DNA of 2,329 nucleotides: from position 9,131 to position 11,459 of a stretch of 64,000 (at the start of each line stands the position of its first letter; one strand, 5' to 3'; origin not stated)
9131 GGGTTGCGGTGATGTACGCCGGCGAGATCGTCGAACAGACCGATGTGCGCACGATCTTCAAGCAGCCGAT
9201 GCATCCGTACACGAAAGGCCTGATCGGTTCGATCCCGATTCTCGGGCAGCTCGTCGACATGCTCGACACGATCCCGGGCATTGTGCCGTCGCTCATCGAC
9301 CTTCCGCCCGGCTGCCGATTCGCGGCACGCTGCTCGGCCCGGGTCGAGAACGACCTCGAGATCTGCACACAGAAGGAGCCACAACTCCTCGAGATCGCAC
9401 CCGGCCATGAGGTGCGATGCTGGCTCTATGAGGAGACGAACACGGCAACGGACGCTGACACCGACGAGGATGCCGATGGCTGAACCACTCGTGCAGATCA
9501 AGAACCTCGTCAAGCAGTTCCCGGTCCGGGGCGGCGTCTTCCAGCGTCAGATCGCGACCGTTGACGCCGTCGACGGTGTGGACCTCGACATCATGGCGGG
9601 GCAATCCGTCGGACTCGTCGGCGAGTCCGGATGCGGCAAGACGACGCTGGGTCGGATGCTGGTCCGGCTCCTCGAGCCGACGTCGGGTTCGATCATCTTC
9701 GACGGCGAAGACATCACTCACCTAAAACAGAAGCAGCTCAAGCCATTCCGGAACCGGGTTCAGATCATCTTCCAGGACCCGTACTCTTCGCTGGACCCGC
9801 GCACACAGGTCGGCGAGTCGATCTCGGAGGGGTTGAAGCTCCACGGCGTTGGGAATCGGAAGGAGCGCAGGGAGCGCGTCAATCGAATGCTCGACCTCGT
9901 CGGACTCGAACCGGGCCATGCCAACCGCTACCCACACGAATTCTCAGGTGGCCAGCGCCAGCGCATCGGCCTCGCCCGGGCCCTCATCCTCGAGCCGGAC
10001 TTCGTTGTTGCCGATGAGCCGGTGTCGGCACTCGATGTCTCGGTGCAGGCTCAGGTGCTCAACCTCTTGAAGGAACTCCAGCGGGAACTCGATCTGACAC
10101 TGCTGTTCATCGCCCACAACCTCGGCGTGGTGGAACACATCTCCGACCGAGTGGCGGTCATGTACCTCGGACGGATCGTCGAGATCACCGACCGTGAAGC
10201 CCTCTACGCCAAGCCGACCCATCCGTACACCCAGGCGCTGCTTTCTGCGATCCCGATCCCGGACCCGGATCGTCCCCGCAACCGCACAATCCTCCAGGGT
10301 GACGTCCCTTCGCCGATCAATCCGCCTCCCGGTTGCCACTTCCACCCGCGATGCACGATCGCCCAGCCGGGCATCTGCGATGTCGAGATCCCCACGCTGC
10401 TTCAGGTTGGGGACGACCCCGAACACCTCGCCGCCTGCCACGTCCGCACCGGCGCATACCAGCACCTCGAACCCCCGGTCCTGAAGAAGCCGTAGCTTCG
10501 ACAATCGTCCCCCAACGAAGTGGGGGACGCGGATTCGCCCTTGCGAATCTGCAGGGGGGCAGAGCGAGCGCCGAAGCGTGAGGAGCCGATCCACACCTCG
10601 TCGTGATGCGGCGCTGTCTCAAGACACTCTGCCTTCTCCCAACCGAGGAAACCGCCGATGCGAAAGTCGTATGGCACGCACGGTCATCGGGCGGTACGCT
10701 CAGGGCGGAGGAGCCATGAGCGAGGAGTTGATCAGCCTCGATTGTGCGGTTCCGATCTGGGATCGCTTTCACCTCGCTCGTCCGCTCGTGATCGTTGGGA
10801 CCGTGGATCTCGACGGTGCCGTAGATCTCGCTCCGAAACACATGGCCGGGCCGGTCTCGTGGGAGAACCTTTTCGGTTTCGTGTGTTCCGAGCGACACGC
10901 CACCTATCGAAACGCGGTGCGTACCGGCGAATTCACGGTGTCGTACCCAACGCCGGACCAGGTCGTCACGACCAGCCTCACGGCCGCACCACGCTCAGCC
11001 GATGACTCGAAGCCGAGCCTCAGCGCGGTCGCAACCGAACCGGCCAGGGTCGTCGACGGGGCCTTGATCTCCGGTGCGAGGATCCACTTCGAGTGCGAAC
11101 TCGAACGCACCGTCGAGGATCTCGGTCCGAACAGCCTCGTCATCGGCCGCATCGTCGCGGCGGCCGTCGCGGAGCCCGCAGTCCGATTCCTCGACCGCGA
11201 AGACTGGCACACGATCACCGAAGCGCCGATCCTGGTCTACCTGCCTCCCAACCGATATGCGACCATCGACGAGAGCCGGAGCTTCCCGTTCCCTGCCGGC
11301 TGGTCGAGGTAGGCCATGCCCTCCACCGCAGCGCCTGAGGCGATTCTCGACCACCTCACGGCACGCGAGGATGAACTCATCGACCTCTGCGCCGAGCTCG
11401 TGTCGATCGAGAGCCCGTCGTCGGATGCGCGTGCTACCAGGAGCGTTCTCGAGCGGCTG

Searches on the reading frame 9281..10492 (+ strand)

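Call 36: search_protein_families(library=pfam, proteins=[window:9281-10492:+], max_evalue=0.001)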
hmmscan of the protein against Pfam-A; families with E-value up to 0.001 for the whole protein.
window:9281-10492:+ (404 aa): 4 families
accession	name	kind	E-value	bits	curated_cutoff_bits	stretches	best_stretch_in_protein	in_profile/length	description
PF00005.33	ABC_tran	-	1.5e-33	116.8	25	1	98-248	2-136/137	ABC transporter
PF08352.17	oligo_HPY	-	8.9e-18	64.9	27.1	1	300-364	1-64/65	Oligopeptide/dipeptide transporter, C-terminal region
PF13304.12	AAA_21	-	1.9e-05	25.3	27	0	214-284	231-303/304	AAA domain, putative AbiEii toxin, Type IV TA system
PF13401.12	AAA_22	-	0.0004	21.1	27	0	110-165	8-59/130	AAA domain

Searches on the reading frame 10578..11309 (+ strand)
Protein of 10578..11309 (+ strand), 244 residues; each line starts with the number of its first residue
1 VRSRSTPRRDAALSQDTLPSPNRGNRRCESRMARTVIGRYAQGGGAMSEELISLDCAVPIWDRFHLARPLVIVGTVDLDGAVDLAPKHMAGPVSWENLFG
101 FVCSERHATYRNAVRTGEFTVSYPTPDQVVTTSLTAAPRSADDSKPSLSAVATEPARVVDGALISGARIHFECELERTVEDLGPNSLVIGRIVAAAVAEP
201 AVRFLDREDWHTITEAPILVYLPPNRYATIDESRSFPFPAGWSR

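Call 36: search_protein_families(library=pfam, proteins=[window:10578-11309:+], max_evalue=0.001)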
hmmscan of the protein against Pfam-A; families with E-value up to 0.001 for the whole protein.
window:10578-11309:+ (244 aa): 1 family
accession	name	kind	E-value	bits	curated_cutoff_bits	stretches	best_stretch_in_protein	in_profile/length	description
PF01613.24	Flavin_Reduct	-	1.4e-17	64.6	27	1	65-200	3-136/153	Flavin reductase like domain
